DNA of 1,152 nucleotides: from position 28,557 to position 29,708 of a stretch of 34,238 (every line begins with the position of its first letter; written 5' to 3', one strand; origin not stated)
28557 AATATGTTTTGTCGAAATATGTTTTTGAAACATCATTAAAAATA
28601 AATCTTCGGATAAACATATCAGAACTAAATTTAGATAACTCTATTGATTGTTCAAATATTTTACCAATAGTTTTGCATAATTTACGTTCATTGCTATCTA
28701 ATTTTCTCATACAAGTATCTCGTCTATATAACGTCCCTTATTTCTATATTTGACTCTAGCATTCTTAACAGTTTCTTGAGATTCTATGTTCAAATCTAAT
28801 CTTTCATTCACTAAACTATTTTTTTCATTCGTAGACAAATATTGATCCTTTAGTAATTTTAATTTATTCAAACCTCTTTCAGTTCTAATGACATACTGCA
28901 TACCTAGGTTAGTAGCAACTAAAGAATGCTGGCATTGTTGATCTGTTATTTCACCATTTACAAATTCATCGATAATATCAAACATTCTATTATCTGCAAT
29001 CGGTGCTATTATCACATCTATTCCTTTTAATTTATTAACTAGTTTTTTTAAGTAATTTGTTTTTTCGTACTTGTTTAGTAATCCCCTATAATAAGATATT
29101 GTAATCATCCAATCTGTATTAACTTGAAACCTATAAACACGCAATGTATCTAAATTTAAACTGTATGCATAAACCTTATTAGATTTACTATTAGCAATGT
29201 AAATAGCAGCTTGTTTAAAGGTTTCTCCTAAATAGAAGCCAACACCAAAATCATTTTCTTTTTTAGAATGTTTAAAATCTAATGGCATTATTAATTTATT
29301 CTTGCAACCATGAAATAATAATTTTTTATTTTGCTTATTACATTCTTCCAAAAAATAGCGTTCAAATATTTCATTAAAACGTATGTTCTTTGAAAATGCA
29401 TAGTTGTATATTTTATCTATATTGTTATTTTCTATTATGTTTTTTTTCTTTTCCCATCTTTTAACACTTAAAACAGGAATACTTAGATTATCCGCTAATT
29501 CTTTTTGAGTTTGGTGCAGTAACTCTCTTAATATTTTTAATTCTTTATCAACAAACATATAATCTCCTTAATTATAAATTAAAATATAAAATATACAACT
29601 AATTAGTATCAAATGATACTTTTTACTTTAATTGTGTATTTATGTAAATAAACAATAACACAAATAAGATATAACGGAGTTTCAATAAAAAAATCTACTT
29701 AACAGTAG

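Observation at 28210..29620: XRE-HTH fused to a PARP-like (H-Y-Q) DUF3990-type domain, plus a DUF3791-like partner, translationally coupled to pgsA-cinA-recA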

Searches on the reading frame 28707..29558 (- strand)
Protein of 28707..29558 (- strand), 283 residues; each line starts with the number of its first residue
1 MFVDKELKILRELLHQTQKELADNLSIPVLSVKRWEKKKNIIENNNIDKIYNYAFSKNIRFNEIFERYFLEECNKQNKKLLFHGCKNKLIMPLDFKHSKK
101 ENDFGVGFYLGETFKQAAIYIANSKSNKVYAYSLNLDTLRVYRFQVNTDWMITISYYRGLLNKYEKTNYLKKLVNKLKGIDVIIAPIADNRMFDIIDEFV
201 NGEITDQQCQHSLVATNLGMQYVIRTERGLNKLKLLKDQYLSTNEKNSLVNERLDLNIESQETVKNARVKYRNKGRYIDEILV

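Call 3: search_protein_families(library=pfam, proteins=[window:28707-29558:-], max_evalue=0.1)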
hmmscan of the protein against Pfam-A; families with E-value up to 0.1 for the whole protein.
window:28707-29558:- (283 aa): 5 families
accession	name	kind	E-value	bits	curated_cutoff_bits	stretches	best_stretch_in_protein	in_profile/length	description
PF13151.12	DUF3990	-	5.9e-27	94.6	32.2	1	81-234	3-151/152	Protein of unknown function (DUF3990)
PF01381.28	HTH_3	-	0.0054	17.2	23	1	7-50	1-44/55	Helix-turn-helix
PF18760.7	ART-PolyVal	-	0.031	15.5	31.2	1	79-166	7-86/140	ADP-Ribosyltransferase in polyvalent proteins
PF08965.17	Aca2_YdiL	-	0.042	14.5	23.8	0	5-68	4-69/118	Aca2/YdiL-like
PF25315.1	BPTI_nem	-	0.062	13.9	27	0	9-63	6-62/77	BPTI-like like domain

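Call 10: find_homologous_proteins(query=window:28707-29558:-, max_evalue=0.001)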
Query window:28707-29558:- (283 aa): 545 proteins with E <= 0.001 among 2024 candidates; the best 120 are listed.
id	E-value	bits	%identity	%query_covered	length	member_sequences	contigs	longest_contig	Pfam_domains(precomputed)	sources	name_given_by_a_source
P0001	1.3e-180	616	100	100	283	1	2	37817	PF13151.13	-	-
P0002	2.4e-132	458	72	100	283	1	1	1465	PF13151.13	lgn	-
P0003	2.2e-95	337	55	100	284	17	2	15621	PF13151.13,PF01381.29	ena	-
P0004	1.1e-94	335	54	100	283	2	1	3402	PF13151.13,PF01381.29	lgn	-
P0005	5.3e-93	329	52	100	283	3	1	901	PF13151.13,PF01381.29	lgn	-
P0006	6.0e-92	326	53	100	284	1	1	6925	PF13151.13,PF01381.29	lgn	-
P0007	7.9e-92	325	53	100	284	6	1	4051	PF13151.13,PF01381.29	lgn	-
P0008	8.4e-92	325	53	100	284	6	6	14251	PF13151.13,PF01381.29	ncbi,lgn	-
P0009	1.9e-91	324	51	100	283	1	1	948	PF13151.13,PF01381.29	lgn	-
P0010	4.6e-91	323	52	100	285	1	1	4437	PF13151.13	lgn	-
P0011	6.0e-91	323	53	100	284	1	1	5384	PF13151.13,PF01381.29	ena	-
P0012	8.8e-91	322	52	100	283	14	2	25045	PF13151.13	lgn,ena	-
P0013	1.4e-90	321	51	100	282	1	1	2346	PF13151.13,PF01381.29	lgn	-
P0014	1.7e-90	321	53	100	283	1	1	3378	PF13151.13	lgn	-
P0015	1.7e-90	321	52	100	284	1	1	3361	PF13151.13,PF01381.29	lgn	-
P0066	5.5e-85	303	50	100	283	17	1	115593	PF13151.13,PF01381.29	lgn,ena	-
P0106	1.4e-79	285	47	100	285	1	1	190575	PF13151.13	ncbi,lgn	-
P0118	7.4e-79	283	45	100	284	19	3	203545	PF13151.13,PF01381.29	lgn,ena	-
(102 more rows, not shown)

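Call 17: find_encoding_contigs(protein=P0106, flank=6000, max_places=2)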
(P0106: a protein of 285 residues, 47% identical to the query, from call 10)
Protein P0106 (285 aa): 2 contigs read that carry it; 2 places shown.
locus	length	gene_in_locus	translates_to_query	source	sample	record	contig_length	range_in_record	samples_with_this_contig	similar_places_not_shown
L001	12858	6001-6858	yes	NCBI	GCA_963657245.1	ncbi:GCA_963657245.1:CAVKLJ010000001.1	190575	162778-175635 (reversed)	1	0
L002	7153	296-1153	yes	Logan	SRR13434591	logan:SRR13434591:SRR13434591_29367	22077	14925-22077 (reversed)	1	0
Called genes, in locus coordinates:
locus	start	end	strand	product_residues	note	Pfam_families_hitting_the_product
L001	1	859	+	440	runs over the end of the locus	-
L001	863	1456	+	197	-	-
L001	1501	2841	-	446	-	PF03051:Peptidase_C1_2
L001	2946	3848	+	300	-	PF01569:PAP2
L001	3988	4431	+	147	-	PF00572:Ribosomal_L13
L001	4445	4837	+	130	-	PF00380:Ribosomal_S9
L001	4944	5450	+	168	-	-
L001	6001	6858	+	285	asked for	PF13151:DUF3990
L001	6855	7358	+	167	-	-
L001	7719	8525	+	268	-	PF00497:SBP_bac_3, PF10613:Lig_chan-Glu_bd (weak)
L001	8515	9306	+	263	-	PF00528:BPD_transp_1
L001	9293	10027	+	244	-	PF02463:SMC_N, PF13555:AAA_29 (faint), PF00005:ABC_tran, PF13304:AAA_21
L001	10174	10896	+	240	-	PF00072:Response_reg, PF04397:LytTR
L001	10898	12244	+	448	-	PF14501:HATPase_c_5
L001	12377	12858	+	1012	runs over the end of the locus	PF01915:Glyco_hydro_3_C, PF14310:Fn3-like, PF00933:Glyco_hydro_3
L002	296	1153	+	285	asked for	PF13151:DUF3990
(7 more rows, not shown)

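Call 18: find_encoding_contigs(protein=P0118, flank=6000, max_places=2)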
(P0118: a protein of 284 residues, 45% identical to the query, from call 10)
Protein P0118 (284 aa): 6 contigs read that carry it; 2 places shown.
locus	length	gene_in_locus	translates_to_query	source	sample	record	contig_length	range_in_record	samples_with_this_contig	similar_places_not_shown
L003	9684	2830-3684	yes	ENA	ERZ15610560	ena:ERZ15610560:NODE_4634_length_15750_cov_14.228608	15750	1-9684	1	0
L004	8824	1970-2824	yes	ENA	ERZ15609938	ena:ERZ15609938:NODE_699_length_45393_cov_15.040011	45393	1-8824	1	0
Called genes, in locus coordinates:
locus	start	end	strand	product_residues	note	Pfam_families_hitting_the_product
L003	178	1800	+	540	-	PF07969:Amidohydro_3, PF01979:Amidohydro_1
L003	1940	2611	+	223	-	PF01872:RibD_C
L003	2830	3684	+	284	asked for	PF01381:HTH_3 (weak), PF13151:DUF3990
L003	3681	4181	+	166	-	-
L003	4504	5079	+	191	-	PF13419:HAD_2, PF00702:Hydrolase (weak)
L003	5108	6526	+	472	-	PF07690:MFS_1, PF13347:MFS_2, PF03209:PUCC, PF07690:MFS_1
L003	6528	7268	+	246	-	PF03009:GDPD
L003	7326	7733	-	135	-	-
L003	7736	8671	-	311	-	PF00388:PI-PLC-X, PF26146:PI-PLC_X (weak)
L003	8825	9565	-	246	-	-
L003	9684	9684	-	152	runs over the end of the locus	PF12844:HTH_19, PF13443:HTH_26 (faint), PF01381:HTH_3, PF07022:Phage_CI_repr (weak)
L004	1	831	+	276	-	?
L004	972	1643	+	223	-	PF01872:RibD_C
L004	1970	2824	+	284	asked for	PF01381:HTH_3 (weak), PF13151:DUF3990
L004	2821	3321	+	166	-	-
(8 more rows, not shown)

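Call 19: find_encoding_contigs(protein=P0066, flank=6000, max_places=2)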
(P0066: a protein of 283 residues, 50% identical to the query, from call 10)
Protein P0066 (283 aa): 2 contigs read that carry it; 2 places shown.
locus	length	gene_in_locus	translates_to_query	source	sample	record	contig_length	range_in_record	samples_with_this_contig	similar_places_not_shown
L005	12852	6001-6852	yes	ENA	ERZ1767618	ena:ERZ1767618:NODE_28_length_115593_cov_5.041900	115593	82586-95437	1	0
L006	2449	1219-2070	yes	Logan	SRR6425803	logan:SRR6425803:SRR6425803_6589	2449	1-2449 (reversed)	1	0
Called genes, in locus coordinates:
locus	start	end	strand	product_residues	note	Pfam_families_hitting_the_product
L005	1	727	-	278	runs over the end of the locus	PF13509:S1_2, PF21543:CvfB_2nd (faint), PF21191:CvfB_1st, PF00575:S1 (weak), PF17783:WHD_CvfB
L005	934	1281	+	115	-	PF01245:Ribosomal_L19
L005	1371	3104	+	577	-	PF00664:ABC_membrane, PF00005:ABC_tran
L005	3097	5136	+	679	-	PF02463:SMC_N (faint), PF00664:ABC_membrane, PF00005:ABC_tran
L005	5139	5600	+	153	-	-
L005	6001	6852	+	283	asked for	PF01381:HTH_3, PF13151:DUF3990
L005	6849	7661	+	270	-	-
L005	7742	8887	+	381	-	PF01225:Mur_ligase (faint), PF08245:Mur_ligase_M (weak), PF02875:Mur_ligase_C (faint)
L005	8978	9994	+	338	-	PF00356:LacI, PF00532:Peripla_BP_1, PF13377:Peripla_BP_3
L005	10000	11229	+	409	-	PF00579:tRNA-synt_1b, PF22421:SYY_C-terminal, PF01479:S4 (weak)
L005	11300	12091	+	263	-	PF00291:PALP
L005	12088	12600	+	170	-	PF25084:LbH_EIF2B (faint), PF25087:GMPPB_C (faint), PF00132:Hexapep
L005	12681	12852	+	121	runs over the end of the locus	-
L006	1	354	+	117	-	?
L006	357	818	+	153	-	-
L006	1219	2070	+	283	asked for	PF01381:HTH_3, PF13151:DUF3990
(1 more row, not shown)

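Call 20: predict_structure(alignment_id=A1)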
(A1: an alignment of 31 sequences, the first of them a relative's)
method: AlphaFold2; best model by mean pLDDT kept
length: 283 residues; sequences in the alignment: 31
mean_pLDDT: 93.2   pTM: 0.88
mean pLDDT of the five models: 93.2, 92.1, 92.0, 91.0, 88.3
residues with pLDDT >= 90: 224; 70-90: 59; 50-70: 0; < 50: 0
segments of 3 or more residues with pLDDT < 50: none
pLDDT, mean of each block of 10 residues (from residue 1): 95 97 97 94 95 97 97 97 89 88 93 95 93 97 95 93 90 93 92 90 94 86 97 96 96 86 88 92 89
secondary structure, 60 per line:
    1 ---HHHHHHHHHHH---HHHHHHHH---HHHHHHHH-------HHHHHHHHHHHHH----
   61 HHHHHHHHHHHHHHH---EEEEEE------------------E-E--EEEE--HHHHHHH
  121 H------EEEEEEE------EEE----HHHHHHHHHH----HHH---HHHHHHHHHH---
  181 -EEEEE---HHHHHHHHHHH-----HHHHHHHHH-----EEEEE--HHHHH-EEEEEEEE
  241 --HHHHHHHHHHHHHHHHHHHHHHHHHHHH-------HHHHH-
elements in order: H4-14 H18-25 H29-36 H44-56 H61-75 E79-84 E108-111 H114-121 E128-134 E141-143 H148-157 H168-177 E182-186 H190-200 H206-214 E220-224 H227-231 E233-240 H243-270 H278-282

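Call 22: search_solved_structures(query=A1, max_evalue=10, show_alignments=2)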
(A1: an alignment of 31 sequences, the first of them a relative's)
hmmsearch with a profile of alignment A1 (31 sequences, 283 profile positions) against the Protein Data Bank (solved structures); distinct sequences matched with E-value up to 10: 49.
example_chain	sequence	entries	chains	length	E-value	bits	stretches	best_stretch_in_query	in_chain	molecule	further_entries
3mlf_A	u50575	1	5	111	0.0013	21.3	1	5-82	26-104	transcriptional regulator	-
9k3w_A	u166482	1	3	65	0.0057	19.2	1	4-39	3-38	Transcriptional regulator, PbsX family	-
2k9q_A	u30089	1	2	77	0.0077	18.8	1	1-77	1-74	uncharacterized protein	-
8tac_A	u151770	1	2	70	0.014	17.9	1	3-50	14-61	DBP48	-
2xiu_A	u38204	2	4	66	0.014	17.9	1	3-42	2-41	CYLR2 | CYLR2 SYNONYM CYTOLYSIN REPRESSOR 2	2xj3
1utx_A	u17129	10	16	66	0.015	17.9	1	3-43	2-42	CYLR2 | cytolysin regulator 2 | PUTATIVE TRANSCRIPTION REGULATOR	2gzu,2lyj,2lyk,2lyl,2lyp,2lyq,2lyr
2mez_A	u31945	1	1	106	0.06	15.9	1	5-45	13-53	Multiprotein Bridging Factor (MBP-like)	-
4yg4_A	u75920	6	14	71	0.087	15.3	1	3-44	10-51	Antitoxin HipB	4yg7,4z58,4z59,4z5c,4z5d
4yg1_A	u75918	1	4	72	0.091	15.3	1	3-44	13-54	Antitoxin HipB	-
4z5h_A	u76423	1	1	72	0.11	15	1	3-44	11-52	Antitoxin HipB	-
2wiu_B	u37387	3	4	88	0.14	14.6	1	3-44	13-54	HTH-TYPE TRANSCRIPTIONAL REGULATOR HIPB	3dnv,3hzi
5k98_B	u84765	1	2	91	0.16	14.5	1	3-44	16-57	Antitoxin HipB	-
2ppx_A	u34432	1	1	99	0.18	14.3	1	7-43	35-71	Uncharacterized protein Atu1735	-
2p5t_A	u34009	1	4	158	0.23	13.9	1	3-50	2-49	Putative transcriptional regulator PezA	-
2lw7_A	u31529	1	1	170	0.28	13.7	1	218-280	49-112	Histidine--tRNA ligase, cytoplasmic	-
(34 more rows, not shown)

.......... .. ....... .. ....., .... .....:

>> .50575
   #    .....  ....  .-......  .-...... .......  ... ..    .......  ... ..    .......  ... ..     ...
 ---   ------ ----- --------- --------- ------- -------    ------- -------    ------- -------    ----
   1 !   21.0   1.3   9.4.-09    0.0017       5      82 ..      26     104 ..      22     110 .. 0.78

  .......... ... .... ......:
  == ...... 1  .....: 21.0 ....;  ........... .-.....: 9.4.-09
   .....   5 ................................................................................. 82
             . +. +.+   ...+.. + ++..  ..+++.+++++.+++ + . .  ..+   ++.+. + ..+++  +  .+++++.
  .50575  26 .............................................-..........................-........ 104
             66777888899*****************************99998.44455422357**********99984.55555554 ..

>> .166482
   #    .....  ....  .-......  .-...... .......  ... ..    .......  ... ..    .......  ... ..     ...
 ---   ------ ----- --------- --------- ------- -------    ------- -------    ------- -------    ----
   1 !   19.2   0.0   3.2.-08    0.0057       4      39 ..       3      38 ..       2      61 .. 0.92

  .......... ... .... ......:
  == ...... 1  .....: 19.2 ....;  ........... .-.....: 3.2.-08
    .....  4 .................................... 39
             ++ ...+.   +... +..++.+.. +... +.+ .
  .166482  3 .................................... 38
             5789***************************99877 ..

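Call 23: fold_search(model_id=the predicted structure, library=pdb)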
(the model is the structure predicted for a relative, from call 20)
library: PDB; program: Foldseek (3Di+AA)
matches with E <= 10: 428; with E <= 0.001: 0
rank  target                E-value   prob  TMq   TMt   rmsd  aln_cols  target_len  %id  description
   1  6tkq_AAA              7.4e-03  0.99  0.28  0.37   8.8       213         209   14  Tankyrase 2 in complex with an inhibitor (OM-2700) (released 2020-07-08)
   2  7pox_AAA              8.8e-03  0.99  0.28  0.42   8.7       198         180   15  TNKS2 in complex with OM-1700, treated with H2O2 (released 2022-05-04)
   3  8gug_A                2.5e-02  0.91  0.28  0.45   6.3       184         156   10  Structure of VPA0770 toxin bound to VPA0769 antitoxin in Vibrio parahaemolyticus (released 2023-07-26)
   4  5ety_C                3.0e-02  0.97  0.28  0.38   7.9       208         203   13  Crystal Structure of human Tankyrase-1 bound to K-756 (released 2016-06-22)
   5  9biw_A                5.0e-02  0.72  0.28  0.17   6.8       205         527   12  Crystal structure of Chelona Toxin, a diphtheria toxin homolog, from Austwickia chelonae (released 2024-08-07)
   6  7k7e_B                6.3e-02  0.82  0.26  0.16   7.0       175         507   15  Crystal structure of diphtheria toxin from crystals obtained at pH 7.0 (released 2020-11-18)
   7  6rnz_A                8.4e-02  1.00  0.18  0.68   2.8        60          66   20  Crystal structure of the N-terminal HTH DNA-binding domain of the essential repressor DdrO from radiation-resistant De (released 2019-10-09)
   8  8g0g_A                8.9e-02  0.75  0.27  0.17   6.8       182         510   15  Crystal structure of diphtheria toxin H223Q/H257Q double mutant (pH 4.5) (released 2023-07-05)
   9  1adr_MODEL_1_A        1.2e-01  1.00  0.17  0.60   2.0        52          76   13  DETERMINATION OF THE NUCLEAR MAGNETIC RESONANCE STRUCTURE OF THE DNA-BINDING DOMAIN OF THE P22 C2 REPRESSOR (1 (released 1994-01-31)
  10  8tac_A                1.3e-01  1.00  0.17  0.69   1.0        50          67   30  Designed DNA binding protein (released 2024-08-28)
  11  9iaq_D                1.4e-01  1.00  0.17  0.40   1.7        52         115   13  Arbitrium controls lysis-lysogeny through the activation of a small antirepressor protein in the majority of arbitrium (released 2026-01-14)
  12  9iaq_B                1.5e-01  1.00  0.17  0.41   1.8        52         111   13  Arbitrium controls lysis-lysogeny through the activation of a small antirepressor protein in the majority of arbitrium (released 2026-01-14)
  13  6jq1_B                1.6e-01  1.00  0.18  0.38   2.8        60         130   18  Crystal Structure of DdrO from Deinococcus geothermalis (released 2019-08-28)
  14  9iaq_A                1.8e-01  1.00  0.17  0.41   1.8        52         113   13  Arbitrium controls lysis-lysogeny through the activation of a small antirepressor protein in the majority of arbitrium (released 2026-01-14)
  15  2b5a_B                1.9e-01  1.00  0.18  0.62   2.1        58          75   26  C.BclI, Control Element of the BclI Restriction-Modification System (released 2006-01-03)
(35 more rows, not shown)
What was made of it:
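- Closest known: Xre-RES / MbcTA-type toxin-antitoxin systems. Same: VPA0770 is the third-best PDB fold match (call 23).
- Top Foldseek PDB hits are tankyrase, the RES toxin VPA0770 and diphtheria-type toxins (call 23). PDB fold E-values are weak, around 1e-2 (call 23).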

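Call 24: find_related_loci(query=A1, collection=genome_contigs, flank=6000)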
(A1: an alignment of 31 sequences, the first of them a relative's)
Query A1 (283 aa) in genome_contigs; peptide patterns used: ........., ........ (x = any residue, [..] = any of these).
492 stretches matched a pattern; 435 encode a relative of the query (tblastn E <= 1e-3); the best 80 are kept; 80 distinct loci.
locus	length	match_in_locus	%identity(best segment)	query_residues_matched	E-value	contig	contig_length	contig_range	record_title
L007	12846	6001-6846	53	1-282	5e-101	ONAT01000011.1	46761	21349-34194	uncultured Erysipelotrichaceae bacterium isolate RUG131 genome assembly, contig: scaffold_679, whole genome shotgun sequ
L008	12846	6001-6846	54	1-282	3e-101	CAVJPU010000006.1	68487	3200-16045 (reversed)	bacterium isolate H07650-L1_cleanbin_000012 genome assembly, contig: Spades_H07650-L1_contig_62, whole genome shotgun se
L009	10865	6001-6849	55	1-282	3e-97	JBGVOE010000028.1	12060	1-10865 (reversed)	MAG: Anaeroplasmataceae bacterium isolate fecal_MAG_218 fecal_MAG_218_contig_0028, whole genome shotgun sequence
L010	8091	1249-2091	52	3-282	9e-97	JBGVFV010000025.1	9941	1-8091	MAG: Candidatus Pelethenecus sp. isolate fecal_MAG_382 fecal_MAG_382_contig_0025, whole genome shotgun sequence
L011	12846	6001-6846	53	1-282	1e-96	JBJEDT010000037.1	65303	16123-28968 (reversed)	MAG: Bacilli bacterium isolate LOHA10_bin.022 NODE_63_length_65303_cov_16.437102, whole genome shotgun sequence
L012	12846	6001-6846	52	1-282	2e-95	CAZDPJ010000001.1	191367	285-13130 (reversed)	MAG TPA_asm: uncultured Staphylococcaceae bacterium isolate SRP313737_co1_111 genome assembly, contig: NODE_55_length_19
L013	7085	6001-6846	51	1-282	6e-95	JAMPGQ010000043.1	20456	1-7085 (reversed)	MAG: Anaeroplasma bactoclasticum isolate NALB_7863_1 Scaffold_#43__SCF_043___20456_bp, whole genome shotgun sequence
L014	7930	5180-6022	52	1-282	8e-95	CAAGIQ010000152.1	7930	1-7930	MAG TPA_asm: Bacilli bacterium, isolate HGM10890, WGS project CAAGIQ010000000 data, contig: SRS476289_51_k119_215878, wh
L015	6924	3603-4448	51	1-282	2e-94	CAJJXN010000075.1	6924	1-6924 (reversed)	MAG TPA_asm: uncultured Firmicutes bacterium isolate ERR321483-bin.4 genome assembly, contig: NODE_2368_length_6924_cov_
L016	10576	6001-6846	51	1-282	2e-94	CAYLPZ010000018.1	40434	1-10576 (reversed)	MAG TPA_asm: uncultured Coprobacillus sp. isolate binchicken_co370_253 genome assembly, contig: NODE_1173_length_40434_c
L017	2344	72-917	51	1-283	6e-98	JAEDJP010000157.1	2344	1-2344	MAG: Bacilli bacterium isolate MAG191 NODE_55842_length_2344_cov_3.237221, whole genome shotgun sequence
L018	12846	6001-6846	50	1-282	2e-93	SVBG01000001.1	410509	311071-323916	MAG: Erysipelotrichaceae bacterium isolate SIG222 NODE_14_length_410509_cov_9.107456, whole genome shotgun sequence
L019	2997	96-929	51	5-282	2e-94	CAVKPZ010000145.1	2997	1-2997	Lachnospiraceae bacterium isolate H07689-L1_cleanbin_000017 genome assembly, contig: Spades_H07689-L1_contig_14553, whol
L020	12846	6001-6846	49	1-283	2e-92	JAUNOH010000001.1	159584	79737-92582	MAG: Bacillota bacterium isolate S34M_St_12 NODE_16_length_159584_cov_33.119903, whole genome shotgun sequence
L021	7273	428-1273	50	1-282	2e-92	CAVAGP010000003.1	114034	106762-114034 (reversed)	Faecalibacillus sp. isolate H07605-L1_cleanbin_000015 genome assembly, contig: Spades_H07605-L1_contig_47, whole genome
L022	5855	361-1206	50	1-282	3e-92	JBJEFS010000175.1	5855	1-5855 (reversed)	MAG: Anaeroplasma sp. isolate LOHA11_bin.045 NODE_8037_length_5855_cov_11.232931, whole genome shotgun sequence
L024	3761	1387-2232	48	1-282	4e-92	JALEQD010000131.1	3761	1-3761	MAG: Anaeroplasma sp. isolate SUG234 k141_1512681, whole genome shotgun sequence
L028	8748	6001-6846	47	1-282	2e-89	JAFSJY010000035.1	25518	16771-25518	MAG: Acholeplasmatales bacterium isolate RGIG3211 Goat_Reticulum-2__c310514, whole genome shotgun sequence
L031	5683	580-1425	47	1-282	6e-87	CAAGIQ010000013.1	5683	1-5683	MAG TPA_asm: Bacilli bacterium, isolate HGM10890, WGS project CAAGIQ010000000 data, contig: SRS476289_51_k119_20972, who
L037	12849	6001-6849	46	1-282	4e-84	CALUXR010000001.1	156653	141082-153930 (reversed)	MAG: uncultured Acholeplasmatales bacterium isolate BRZ_KG__bin78 genome assembly, contig: BRZ_KG__NODE_73_length_156653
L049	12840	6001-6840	45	3-282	2e-81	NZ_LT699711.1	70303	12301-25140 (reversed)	Merdibacter massiliensis strain Marseille-P3254T, whole genome shotgun sequence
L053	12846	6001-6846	43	1-282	5e-81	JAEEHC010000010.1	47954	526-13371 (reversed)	MAG: Erysipelotrichaceae bacterium isolate Tb.RUG.113 k141_1422411_flag=0_multi=38.1844_len=47954, whole genome shotgun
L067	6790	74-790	49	45-282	5e-78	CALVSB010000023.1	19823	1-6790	MAG: uncultured Bacilli bacterium isolate BRZ_D__bin114 genome assembly, contig: BRZ_D__NODE_4277_length_19823_cov_10.04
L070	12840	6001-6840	42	3-282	8e-78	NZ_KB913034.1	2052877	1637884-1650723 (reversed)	Allobaculum stercoricanis DSM 13633 AllstDRAFT_scaffold1.1, whole genome shotgun sequence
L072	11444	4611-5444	44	3-282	3e-76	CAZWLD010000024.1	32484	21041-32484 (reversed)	MAG TPA_asm: uncultured Anaeroplasmatales bacterium isolate binchicken_co370_319 genome assembly, contig: NODE_1569_leng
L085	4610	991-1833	44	2-282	5e-75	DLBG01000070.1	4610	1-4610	MAG TPA_asm: Lachnospiraceae bacterium UBA7027 UBA7027_contig_71255, whole genome shotgun sequence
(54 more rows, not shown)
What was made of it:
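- The distribution is patchy and the cassette can be multi-copy (call 24).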
